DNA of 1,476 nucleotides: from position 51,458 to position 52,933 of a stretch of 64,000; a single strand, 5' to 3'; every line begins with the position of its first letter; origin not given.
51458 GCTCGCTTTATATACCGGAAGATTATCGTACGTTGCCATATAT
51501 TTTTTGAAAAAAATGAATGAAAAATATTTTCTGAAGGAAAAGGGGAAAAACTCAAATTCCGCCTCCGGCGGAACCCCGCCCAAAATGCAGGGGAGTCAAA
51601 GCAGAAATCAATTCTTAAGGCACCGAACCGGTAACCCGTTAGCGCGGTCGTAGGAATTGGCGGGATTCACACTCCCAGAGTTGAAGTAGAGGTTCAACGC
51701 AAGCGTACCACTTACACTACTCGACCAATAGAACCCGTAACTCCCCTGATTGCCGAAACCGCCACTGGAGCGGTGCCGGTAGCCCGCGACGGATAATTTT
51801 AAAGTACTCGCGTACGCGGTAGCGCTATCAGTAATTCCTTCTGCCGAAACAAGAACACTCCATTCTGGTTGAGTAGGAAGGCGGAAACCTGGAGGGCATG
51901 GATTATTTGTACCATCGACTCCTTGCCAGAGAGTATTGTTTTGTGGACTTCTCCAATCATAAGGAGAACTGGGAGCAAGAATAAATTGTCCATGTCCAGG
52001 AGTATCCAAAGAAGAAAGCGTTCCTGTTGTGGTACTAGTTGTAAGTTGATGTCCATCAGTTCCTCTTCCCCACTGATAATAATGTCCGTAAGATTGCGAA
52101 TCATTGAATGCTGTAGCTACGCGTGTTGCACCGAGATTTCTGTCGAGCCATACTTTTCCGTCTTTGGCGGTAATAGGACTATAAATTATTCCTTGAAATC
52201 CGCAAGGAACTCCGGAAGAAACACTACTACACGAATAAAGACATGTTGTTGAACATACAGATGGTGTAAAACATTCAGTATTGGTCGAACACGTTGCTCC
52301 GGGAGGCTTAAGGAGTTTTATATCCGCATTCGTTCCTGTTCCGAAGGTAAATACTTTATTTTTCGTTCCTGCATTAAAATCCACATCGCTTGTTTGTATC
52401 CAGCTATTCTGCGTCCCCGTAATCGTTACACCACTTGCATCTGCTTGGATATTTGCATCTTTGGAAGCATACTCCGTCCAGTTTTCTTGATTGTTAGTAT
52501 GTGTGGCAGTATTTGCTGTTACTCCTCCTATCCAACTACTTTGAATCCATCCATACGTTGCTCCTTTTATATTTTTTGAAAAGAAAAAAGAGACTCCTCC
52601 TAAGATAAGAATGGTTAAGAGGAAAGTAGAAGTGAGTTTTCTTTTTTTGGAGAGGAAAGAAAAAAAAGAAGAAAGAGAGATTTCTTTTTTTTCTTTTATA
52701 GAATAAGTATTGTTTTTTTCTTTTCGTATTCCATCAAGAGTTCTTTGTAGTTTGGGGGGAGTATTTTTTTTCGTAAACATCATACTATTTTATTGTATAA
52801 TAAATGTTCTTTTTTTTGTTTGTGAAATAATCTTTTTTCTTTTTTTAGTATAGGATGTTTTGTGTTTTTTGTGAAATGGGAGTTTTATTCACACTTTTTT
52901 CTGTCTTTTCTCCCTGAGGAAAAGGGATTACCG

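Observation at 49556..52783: Complete diversity-generating retroelement: target(VR)-avd-TR-RT with 18/18 adenine-specific TR-to-VR substitutions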

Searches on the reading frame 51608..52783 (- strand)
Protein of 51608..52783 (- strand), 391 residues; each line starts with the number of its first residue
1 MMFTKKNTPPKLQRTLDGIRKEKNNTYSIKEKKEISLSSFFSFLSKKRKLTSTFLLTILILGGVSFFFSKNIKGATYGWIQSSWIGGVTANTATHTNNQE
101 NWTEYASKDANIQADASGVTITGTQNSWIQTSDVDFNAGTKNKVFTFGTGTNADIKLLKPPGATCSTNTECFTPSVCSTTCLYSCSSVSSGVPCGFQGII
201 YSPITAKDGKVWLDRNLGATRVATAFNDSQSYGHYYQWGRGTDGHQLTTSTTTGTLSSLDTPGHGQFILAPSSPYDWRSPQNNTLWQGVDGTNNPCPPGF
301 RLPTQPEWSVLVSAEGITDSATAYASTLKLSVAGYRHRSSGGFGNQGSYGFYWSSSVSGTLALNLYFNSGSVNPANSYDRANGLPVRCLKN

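Call 6: search_protein_families(library=pfam, proteins=[window:51608-52783:-], max_evalue=0.01)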
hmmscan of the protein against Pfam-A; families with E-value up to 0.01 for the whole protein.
window:51608-52783:- (391 aa): 1 family
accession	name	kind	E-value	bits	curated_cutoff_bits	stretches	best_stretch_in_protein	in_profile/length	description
PF09603.15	Fib_succ_major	-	2.6e-09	38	33.9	1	228-390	46-187/187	Fibrobacter succinogenes major domain (Fib_succ_major)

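Call 7: search_protein_families(library=ncbifam, proteins=[window:51608-52783:-], max_evalue=0.01)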
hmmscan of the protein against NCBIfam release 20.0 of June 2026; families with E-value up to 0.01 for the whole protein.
window:51608-52783:- (391 aa): 1 family
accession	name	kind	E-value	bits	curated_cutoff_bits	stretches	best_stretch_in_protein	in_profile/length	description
TIGR02145.1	Fib_succ_major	domain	1.1e-10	42.5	41.65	1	208-391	17-176/176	FISUMP domain-containing protein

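Call 8: search_protein_families(library=phrogs, proteins=[window:51608-52783:-], max_evalue=0.01)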
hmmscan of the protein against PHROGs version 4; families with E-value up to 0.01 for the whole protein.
window:51608-52783:- (391 aa): 0 families

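Call 11: search_solved_structures(query=window:51608-52783:-, max_evalue=1, show_alignments=2)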
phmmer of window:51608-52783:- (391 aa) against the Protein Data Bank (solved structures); distinct sequences matched with E-value up to 1: 1.
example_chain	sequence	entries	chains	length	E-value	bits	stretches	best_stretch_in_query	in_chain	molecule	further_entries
6c62_A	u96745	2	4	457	0.72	12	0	267-306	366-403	Biuret hydrolase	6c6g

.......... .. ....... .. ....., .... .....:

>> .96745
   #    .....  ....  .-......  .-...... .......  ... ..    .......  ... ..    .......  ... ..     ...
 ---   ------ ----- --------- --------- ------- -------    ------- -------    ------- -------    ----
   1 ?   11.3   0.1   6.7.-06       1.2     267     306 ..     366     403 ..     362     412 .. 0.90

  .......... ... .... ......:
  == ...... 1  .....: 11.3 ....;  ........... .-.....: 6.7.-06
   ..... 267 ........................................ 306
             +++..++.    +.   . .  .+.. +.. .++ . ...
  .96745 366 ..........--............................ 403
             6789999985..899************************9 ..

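Call 22: find_homologous_proteins(query=window:51608-52783:-, max_evalue=0.00001)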
Query window:51608-52783:- (391 aa): 3921 proteins with E <= 0.00001 among 8000 candidates; the best 120 are listed.
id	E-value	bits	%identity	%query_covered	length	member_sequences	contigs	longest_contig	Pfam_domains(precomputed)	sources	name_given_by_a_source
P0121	1.7e-252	855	95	100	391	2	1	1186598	PF09603.16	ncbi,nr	ncbi:MAG: hypothetical protein IPN70_05320 [Candidatus Moraniibacteriota bacterium]|nr:MAG: hypothet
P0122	7.5e-146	504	48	50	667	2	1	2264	PF09603.16,PF26707.1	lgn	-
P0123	7.6e-144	498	62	97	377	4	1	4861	PF09603.16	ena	-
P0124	2.8e-129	450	55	62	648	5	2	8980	PF09603.16,PF26707.1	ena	-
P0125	5.1e-122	426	55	47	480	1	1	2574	PF09603.16,PF26707.1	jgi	jgi:uncharacterized protein (TIGR02145 family)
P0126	1.2e-121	425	56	49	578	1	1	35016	PF09603.16,PF26707.1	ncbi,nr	ncbi:MAG: fibrobacter succinogenes major paralogous domain-containing protein [Bacteroidetes bacteri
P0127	3.9e-116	406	53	93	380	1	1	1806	PF09603.16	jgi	-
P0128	5.4e-116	406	57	47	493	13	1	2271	PF09603.16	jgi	jgi:hypothetical protein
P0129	7.0e-115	402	49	62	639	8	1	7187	PF09603.16,PF26696.1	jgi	jgi:hypothetical protein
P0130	2.4e-114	400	57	47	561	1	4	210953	PF09603.16,PF16974.12,PF26707.1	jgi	jgi:uncharacterized protein (TIGR02145 family)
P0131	1.3e-113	398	56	47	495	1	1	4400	PF09603.16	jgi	jgi:uncharacterized protein (TIGR02145 family)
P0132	1.9e-113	398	52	51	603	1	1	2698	PF09603.16,PF18998.7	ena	-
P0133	6.0e-113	396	63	73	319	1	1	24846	PF09603.16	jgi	jgi:uncharacterized protein (TIGR02145 family)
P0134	6.9e-113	396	57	47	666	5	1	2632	PF09603.16,PF26696.1,PF26707.1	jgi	jgi:uncharacterized protein (TIGR02145 family)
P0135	8.2e-113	395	54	48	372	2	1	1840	PF09603.16,PF26707.1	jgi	jgi:uncharacterized protein (TIGR02145 family)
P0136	2.4e-112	394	57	47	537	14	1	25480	PF09603.16,PF26707.1,PF18998.7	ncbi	-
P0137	6.1e-112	393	56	47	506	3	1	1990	PF09603.16,PF26707.1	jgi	jgi:uncharacterized protein (TIGR02145 family)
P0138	1.5e-111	391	45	59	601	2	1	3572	PF09603.16,PF26707.1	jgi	jgi:uncharacterized protein (TIGR02145 family)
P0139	2.6e-110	387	56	47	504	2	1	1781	PF09603.16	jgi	jgi:uncharacterized protein (TIGR02145 family)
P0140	1.4e-109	385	57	47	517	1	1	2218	PF09603.16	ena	-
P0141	2.0e-109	384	54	47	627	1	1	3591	PF09603.16,PF26707.1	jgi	jgi:uncharacterized protein (TIGR02145 family)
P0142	3.5e-109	384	49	59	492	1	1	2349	PF09603.16,PF26707.1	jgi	jgi:uncharacterized protein (TIGR02145 family)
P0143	6.2e-109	383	52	49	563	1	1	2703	PF09603.16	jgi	jgi:hypothetical protein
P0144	7.6e-109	382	47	57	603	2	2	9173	PF09603.16,PF26696.1,PF26707.1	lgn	-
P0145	1.2e-108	382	52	57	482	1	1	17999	PF09603.16,PF26707.1,PF07603.18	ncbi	-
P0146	2.1e-108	381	56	47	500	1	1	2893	PF09603.16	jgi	jgi:uncharacterized protein (TIGR02145 family)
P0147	3.6e-108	380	54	47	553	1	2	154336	PF09603.16,PF26707.1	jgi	jgi:uncharacterized protein (TIGR02145 family)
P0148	6.9e-108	379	48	59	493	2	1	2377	PF09603.16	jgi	jgi:uncharacterized protein (TIGR02145 family)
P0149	1.1e-107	379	55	47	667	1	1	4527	PF09603.16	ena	-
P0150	1.3e-107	378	52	48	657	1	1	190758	PF09603.16,PF26707.1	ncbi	ncbi:hypothetical protein GMJAKD_17145 [Candidatus Electrothrix aarhusensis]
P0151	2.3e-107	378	55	47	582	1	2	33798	PF09603.16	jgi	jgi:uncharacterized protein (TIGR02145 family)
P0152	5.7e-107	376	47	59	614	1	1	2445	PF09603.16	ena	-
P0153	1.3e-106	375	56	47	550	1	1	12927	PF09603.16,PF26707.1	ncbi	ncbi:MAG: hypothetical protein ACOYOA_10495 [Saprospiraceae bacterium]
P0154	2.0e-106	374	51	49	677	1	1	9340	PF09603.16,PF26707.1,PF18998.7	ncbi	-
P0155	2.4e-106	374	49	59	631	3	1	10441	PF09603.16,PF26707.1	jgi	jgi:uncharacterized protein (TIGR02145 family)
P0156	2.7e-106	374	47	59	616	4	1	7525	PF09603.16,PF26707.1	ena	-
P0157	5.2e-106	373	47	57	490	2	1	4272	PF09603.16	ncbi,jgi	jgi:uncharacterized protein (TIGR02145 family)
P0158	6.5e-106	373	50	49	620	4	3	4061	PF09603.16,PF26696.1,PF26707.1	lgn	-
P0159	1.1e-105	372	56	47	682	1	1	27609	PF09603.16,PF26696.1,PF26707.1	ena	-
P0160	1.4e-105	372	44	69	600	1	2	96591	PF09603.16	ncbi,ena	-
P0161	1.7e-105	371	55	47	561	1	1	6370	PF09603.16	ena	-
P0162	1.8e-105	371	57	47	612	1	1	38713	PF09603.16,PF26707.1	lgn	-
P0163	1.9e-105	371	51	93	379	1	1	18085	PF09603.16,PF26707.1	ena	-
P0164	2.4e-105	371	54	47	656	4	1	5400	PF09603.16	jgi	jgi:hypothetical protein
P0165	2.7e-105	371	54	47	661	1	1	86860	PF09603.16,PF26707.1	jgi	jgi:hypothetical protein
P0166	3.3e-105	370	46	59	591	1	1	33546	PF09603.16,PF26707.1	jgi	jgi:uncharacterized protein (TIGR02145 family)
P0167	3.5e-105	370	47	59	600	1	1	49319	PF09603.16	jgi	jgi:uncharacterized protein (TIGR02145 family)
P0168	3.7e-105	370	47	59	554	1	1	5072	PF09603.16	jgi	jgi:uncharacterized protein (TIGR02145 family)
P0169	5.0e-105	370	59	54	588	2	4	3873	PF09603.16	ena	-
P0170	9.5e-105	369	52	49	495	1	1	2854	PF09603.16,PF26707.1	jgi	jgi:hypothetical protein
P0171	1.5e-104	368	54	47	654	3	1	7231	PF09603.16,PF26707.1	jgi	jgi:uncharacterized protein (TIGR02145 family)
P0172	1.7e-104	368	53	48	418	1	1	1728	PF09603.16,PF26707.1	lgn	-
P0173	2.7e-104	367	52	49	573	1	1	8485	PF09603.16,PF26707.1,PF07603.18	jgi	jgi:uncharacterized protein (TIGR02145 family)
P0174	7.1e-104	366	46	59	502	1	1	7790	PF09603.16,PF26707.1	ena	-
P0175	1.5e-103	365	51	49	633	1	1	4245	PF09603.16,PF26707.1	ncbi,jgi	jgi:uncharacterized protein (TIGR02145 family)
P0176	4.3e-103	363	47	49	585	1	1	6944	PF09603.16,PF26707.1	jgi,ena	-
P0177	5.1e-103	363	50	47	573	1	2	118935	PF09603.16,PF26696.1,PF26707.1,PF00041.28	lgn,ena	-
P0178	6.6e-103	363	51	49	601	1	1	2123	PF09603.16,PF26707.1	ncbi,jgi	jgi:uncharacterized protein (TIGR02145 family)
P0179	1.5e-102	362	51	47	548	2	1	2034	PF09603.16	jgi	jgi:uncharacterized protein (TIGR02145 family)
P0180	2.0e-102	361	46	59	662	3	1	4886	PF09603.16,PF26707.1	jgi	jgi:uncharacterized protein (TIGR02145 family)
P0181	2.6e-102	361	52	48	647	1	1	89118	PF09603.16,PF26696.1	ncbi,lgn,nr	ncbi:MAG: FISUMP domain-containing protein [Saprospiraceae bacterium]|nr:FISUMP domain-containing pr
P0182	3.6e-102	360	50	84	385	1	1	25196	PF09603.16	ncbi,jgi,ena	ncbi:MAG: FISUMP domain-containing protein [Candidatus Moraniibacteriota bacterium]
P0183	5.1e-102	360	52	48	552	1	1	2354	PF09603.16,PF25059.2,PF26707.1,PF00041.28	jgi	jgi:uncharacterized protein (TIGR02145 family)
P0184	5.3e-102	360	53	47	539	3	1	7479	PF09603.16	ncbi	-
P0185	1.9e-101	358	44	69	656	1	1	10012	PF09603.16,PF26707.1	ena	-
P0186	3.0e-101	357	52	51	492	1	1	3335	PF09603.16,PF26707.1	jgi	jgi:uncharacterized protein (TIGR02145 family)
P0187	4.6e-101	357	54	46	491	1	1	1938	PF09603.16,PF26707.1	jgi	jgi:uncharacterized protein (TIGR02145 family)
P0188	5.3e-101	357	52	48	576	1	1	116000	PF09603.16,PF26696.1,PF26707.1,PF00041.28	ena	-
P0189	1.1e-100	356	48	57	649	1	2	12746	PF09603.16,PF10713.15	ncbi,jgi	jgi:uncharacterized protein (TIGR02145 family)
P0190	1.2e-100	355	54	47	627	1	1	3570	PF09603.16,PF26696.1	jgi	jgi:uncharacterized protein (TIGR02145 family)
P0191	1.6e-100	355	55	48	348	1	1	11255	PF09603.16,PF26707.1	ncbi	ncbi:MAG: hypothetical protein DA446_08540, partial [Bacteroidetes bacterium]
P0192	1.7e-100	355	55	47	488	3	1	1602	PF09603.16,PF26707.1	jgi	jgi:uncharacterized protein (TIGR02145 family)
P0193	3.0e-100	354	51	83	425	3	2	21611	PF09603.16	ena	-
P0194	4.3e-100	354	56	46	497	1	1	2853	PF09603.16,PF26707.1,PF10956.14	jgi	jgi:uncharacterized protein (TIGR02145 family)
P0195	1.1e-99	352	53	48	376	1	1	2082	PF09603.16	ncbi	-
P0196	1.5e-99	352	51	48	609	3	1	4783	PF09603.16,PF26707.1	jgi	-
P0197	2.1e-99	351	49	59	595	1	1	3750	PF09603.16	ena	-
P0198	7.4e-99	350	52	56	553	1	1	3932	PF09603.16,PF26707.1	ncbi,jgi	jgi:uncharacterized protein (TIGR02145 family)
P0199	1.6e-98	348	55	46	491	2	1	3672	PF09603.16,PF10713.15,PF26707.1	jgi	jgi:hypothetical protein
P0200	3.4e-98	347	52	47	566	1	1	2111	PF26707.1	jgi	jgi:uncharacterized protein (TIGR02145 family)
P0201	5.5e-98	347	50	49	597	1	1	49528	PF09603.16,PF26707.1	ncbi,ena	-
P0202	6.6e-98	346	50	49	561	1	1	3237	PF09603.16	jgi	jgi:uncharacterized protein (TIGR02145 family)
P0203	7.4e-98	346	48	49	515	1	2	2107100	PF09603.16,PF00801.27,PF26707.1,PF18911.7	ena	-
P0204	8.7e-98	346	53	47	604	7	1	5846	PF09603.16,PF26707.1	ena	-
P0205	1.2e-97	346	49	47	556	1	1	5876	PF09603.16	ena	-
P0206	1.5e-97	345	46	59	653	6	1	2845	PF09603.16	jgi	jgi:uncharacterized protein (TIGR02145 family)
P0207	1.8e-97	345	43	59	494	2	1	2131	PF09603.16,PF26707.1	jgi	jgi:hypothetical protein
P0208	7.6e-97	343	47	51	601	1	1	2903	PF09603.16,PF26707.1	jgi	jgi:uncharacterized protein (TIGR02145 family)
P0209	1.2e-96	342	56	47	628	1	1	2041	PF09603.16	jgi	jgi:uncharacterized protein (TIGR02145 family)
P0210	1.2e-96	342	50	47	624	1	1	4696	PF09603.16,PF00041.28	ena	-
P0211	2.3e-96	341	46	95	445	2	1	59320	PF09603.16,PF26707.1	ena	-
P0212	5.4e-96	340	56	47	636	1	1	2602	PF09603.16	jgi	jgi:uncharacterized protein (TIGR02145 family)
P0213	6.4e-96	340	51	49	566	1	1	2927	PF09603.16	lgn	-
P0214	2.3e-95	338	51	47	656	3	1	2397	PF09603.16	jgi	jgi:uncharacterized protein (TIGR02145 family)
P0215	3.8e-95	337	50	49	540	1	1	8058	PF09603.16,PF26707.1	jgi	-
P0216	5.1e-95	337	58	47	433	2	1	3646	PF09603.16,PF26707.1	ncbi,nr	ncbi:MAG: FISUMP domain-containing protein [Bacteroidales bacterium]|nr:FISUMP domain-containing pro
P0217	1.4e-94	335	50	51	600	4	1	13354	PF09603.16,PF26696.1,PF26707.1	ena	-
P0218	1.9e-94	335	53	47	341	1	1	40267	PF09603.16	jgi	jgi:uncharacterized protein (TIGR02145 family)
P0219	3.2e-94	334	48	51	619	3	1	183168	PF09603.16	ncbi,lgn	-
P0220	4.3e-94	334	53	47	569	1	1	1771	PF09603.16,PF26707.1,PF07603.18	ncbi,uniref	ncbi:MAG: hypothetical protein GY712_00030, partial [Oceanicoccus sp.]|uniref:FISUMP domain-containi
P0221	5.6e-94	333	51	47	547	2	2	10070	PF09603.16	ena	-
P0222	2.4e-93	331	51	51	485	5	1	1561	PF09603.16,PF26707.1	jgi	jgi:hypothetical protein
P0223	5.3e-93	330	53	47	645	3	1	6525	PF09603.16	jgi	jgi:uncharacterized protein (TIGR02145 family)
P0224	9.1e-93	329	40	63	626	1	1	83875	PF09603.16,PF26696.1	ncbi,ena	-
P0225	1.7e-92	329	52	49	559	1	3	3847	PF09603.16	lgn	-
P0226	2.7e-92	328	41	71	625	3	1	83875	PF09603.16,PF26696.1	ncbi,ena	-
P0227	9.8e-92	326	55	47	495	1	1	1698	PF09603.16,PF26707.1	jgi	jgi:uncharacterized protein (TIGR02145 family)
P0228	1.2e-91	326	48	49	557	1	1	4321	PF09603.16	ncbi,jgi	jgi:uncharacterized protein (TIGR02145 family)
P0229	2.9e-91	325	50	47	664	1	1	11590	PF09603.16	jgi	jgi:uncharacterized protein (TIGR02145 family)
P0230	1.7e-90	322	48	50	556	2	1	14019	PF09603.16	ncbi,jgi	jgi:uncharacterized protein (TIGR02145 family)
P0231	3.2e-90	321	49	47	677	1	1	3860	PF09603.16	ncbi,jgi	jgi:uncharacterized protein (TIGR02145 family)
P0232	3.9e-90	321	54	47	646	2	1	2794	PF09603.16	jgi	jgi:hypothetical protein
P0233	6.4e-90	320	58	49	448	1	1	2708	PF09603.16,PF26707.1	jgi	jgi:hypothetical protein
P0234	2.8e-89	318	42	60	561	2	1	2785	PF09603.16,PF26707.1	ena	-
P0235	7.7e-89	317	50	49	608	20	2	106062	PF09603.16,PF26696.1,PF26707.1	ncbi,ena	-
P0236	1.4e-88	316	48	59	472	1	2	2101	PF09603.16,PF26707.1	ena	-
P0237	1.6e-88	315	56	46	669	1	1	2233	PF09603.16,PF26707.1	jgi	jgi:uncharacterized protein (TIGR02145 family)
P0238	3.5e-88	314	42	60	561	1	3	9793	PF09603.16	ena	-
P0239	4.4e-88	314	54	47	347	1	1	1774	PF09603.16,PF26707.1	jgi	jgi:hypothetical protein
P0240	6.9e-88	313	56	47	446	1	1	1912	PF09603.16,PF26707.1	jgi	jgi:uncharacterized protein (TIGR02145 family)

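Call 24: find_encoding_contigs(protein=P0121, flank=10000)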
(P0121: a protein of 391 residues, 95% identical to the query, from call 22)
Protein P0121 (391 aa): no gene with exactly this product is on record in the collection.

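Call 41: predict_structure(alignment_id=A3)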
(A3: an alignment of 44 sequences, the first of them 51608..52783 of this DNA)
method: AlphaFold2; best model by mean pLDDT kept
length: 391 residues; sequences in the alignment: 44
mean_pLDDT: 56.7   pTM: 0.56
mean pLDDT of the five models: 56.7, 50.0, 49.5, 45.2, 44.4
residues with pLDDT >= 90: 2; 70-90: 115; 50-70: 126; < 50: 148
segments of 3 or more residues with pLDDT < 50: 1-49, 63-112, 122-126, 151-154, 158-181, 216-226
pLDDT, mean of each block of 10 residues (from residue 1): 35 32 33 38 44 62 41 31 32 41 37 52 50 57 53 48 39 32 64 58 79 59 50 51 59 77 73 71 59 70 85 88 75 77 75 66 73 67 77 84
secondary structure, 60 per line:
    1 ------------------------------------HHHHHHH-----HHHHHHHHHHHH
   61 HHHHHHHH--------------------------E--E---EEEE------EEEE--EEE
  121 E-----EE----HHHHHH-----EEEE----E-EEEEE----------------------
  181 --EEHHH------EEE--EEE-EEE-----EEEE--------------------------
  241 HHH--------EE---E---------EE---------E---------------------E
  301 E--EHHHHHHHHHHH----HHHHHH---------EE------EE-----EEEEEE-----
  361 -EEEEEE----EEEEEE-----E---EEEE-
elements in order: H37-43 H49-68 E102-105 E112-115 E118-121 H133-138 E144-147 E154-158 E194-196 E199-201 E203-205 E211-214 H305-315 H320-325 E350-355 E362-367 E372-377 E387-390

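Call 43: fold_search(model_id=the predicted structure, library=pdb)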
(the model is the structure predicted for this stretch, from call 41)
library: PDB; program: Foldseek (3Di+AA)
matches with E <= 10: 36; with E <= 0.001: 0
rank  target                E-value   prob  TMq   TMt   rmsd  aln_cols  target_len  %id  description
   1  7dcx_G                4.3e+00  0.02  0.09  0.17   9.7        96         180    6  S-3C1-F3a structure, two RBDs are up and one RBD is down, each RBD binds with a 3C1 fab. (released 2020-12-02)
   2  4bvu_A                5.2e+00  0.01  0.07  0.12  12.2        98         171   12  Structure of Shigella effector OspG in complex with host UbcH5c- Ubiquitin conjugate (released 2014-01-29)
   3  5opt_n                5.5e+00  0.01  0.08  0.21   6.6        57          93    9  Structure of KSRP in context of Trypanosoma cruzi 40S (released 2017-11-15)
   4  9e71_BW               5.5e+00  0.01  0.04  0.15   4.7        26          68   12  Cryo-EM structure of the Pyrobaculum calidifontis 70S ribosome (released 2024-11-20)
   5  9t9m_L                6.2e+00  0.01  0.08  0.12  14.1        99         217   10  Tilvestamab Fab bound to the anti-Fab nanobody (released 2026-01-28)
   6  8fsq_A                6.2e+00  0.01  0.07  0.05  14.3       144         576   12  Complex Structure of YejA with Microcin C7 (released 2024-04-17)
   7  1whv_MODEL_1_A        6.6e+00  0.02  0.06  0.16   5.9        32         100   16  Solution structure of the RNA binding domain from hypothetical protein BAB23382 (released 2004-11-28)
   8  6mzm_A                6.6e+00  0.01  0.06  0.05   8.0        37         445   16  Human TFIID bound to promoter DNA and TFIIA (released 2018-11-28)
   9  6olp_I                6.6e+00  0.01  0.06  0.14  11.1        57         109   12  Full length HIV-1 Env AMC011 in complex with PGT151 Fab (released 2019-07-31)
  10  1oao_C                7.1e+00  0.02  0.04  0.02   1.5        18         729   11  NiZn[Fe4S4] and NiNi[Fe4S4] clusters in closed and open alpha subunits of acetyl-CoA synthase/carbon monoxide dehydrog (released 2003-04-11)
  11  7fjo_G                7.1e+00  0.01  0.06  0.15  10.9        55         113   13  Cryo-EM structure of South African (B.1.351) SARS-CoV-2 spike glycoprotein in complex with three T6 Fab (released 2022-04-13)
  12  7zbu_L                7.1e+00  0.01  0.07  0.11  12.3        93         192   14  CryoEM structure of SARS-CoV-2 spike monomer in complex with neutralising antibody P008_60 (released 2022-08-17)
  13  8yy6_F                7.1e+00  0.01  0.06  0.14  11.2        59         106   14  Structure of a murine monoclonal antibody Fab5 targeting Epstein-Barr virus gB (released 2025-10-15)
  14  8ucd_L                7.5e+00  0.01  0.04  0.13   4.5        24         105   21  Cryo-EM structure of human STEAP1 in complex with AMG 509 Fab (released 2023-11-22)
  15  7x8y_L                7.5e+00  0.01  0.09  0.22   9.3       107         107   10  The SARS-CoV-2 receptor binding domain bound with the Fab fragment of a human neutralizing antibody Ab159 (released 2022-12-07)
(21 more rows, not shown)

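Call 48: list_cluster_members(proteins=[P0121, window:51611-52783:-, P0001])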
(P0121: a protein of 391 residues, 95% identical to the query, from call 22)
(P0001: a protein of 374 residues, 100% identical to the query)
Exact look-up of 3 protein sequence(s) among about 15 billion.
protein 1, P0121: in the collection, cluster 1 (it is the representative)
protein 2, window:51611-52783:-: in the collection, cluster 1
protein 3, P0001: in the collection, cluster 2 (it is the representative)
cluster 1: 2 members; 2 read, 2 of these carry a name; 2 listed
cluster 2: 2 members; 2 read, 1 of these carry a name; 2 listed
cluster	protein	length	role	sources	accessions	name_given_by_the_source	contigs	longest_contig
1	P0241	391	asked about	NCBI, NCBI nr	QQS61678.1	MAG: hypothetical protein IPN70_01980 [Candidatus Moraniibacteriota bacterium] | MAG: hypothetical protein IPN70_01980 [Candidatus Moranbacteria bacterium]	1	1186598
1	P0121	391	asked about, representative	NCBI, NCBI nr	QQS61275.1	MAG: hypothetical protein IPN70_05320 [Candidatus Moraniibacteriota bacterium] | MAG: hypothetical protein IPN70_05320 [Candidatus Moranbacteria bacterium]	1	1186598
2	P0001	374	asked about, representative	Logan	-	-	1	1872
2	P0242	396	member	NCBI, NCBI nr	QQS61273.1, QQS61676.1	MAG: hypothetical protein IPN70_01970 [Candidatus Moraniibacteriota bacterium] | MAG: hypothetical protein IPN70_05310 [Candidatus Moranbacteria bacterium]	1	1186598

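Call 72: find_encoding_contigs(protein=P0123, flank=5000)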
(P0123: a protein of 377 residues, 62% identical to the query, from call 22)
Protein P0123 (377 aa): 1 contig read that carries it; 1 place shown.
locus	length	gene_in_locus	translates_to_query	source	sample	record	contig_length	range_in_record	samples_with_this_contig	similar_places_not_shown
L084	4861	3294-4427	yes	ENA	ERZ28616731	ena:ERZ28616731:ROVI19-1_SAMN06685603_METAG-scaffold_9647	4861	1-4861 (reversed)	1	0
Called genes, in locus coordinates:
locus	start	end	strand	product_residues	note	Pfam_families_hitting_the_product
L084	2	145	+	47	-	?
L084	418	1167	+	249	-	PF00005:ABC_tran, PF13304:AAA_21 (faint)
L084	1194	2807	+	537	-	PF12704:MacB_PCD, PF02687:FtsX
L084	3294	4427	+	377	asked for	PF09603:Fib_succ_major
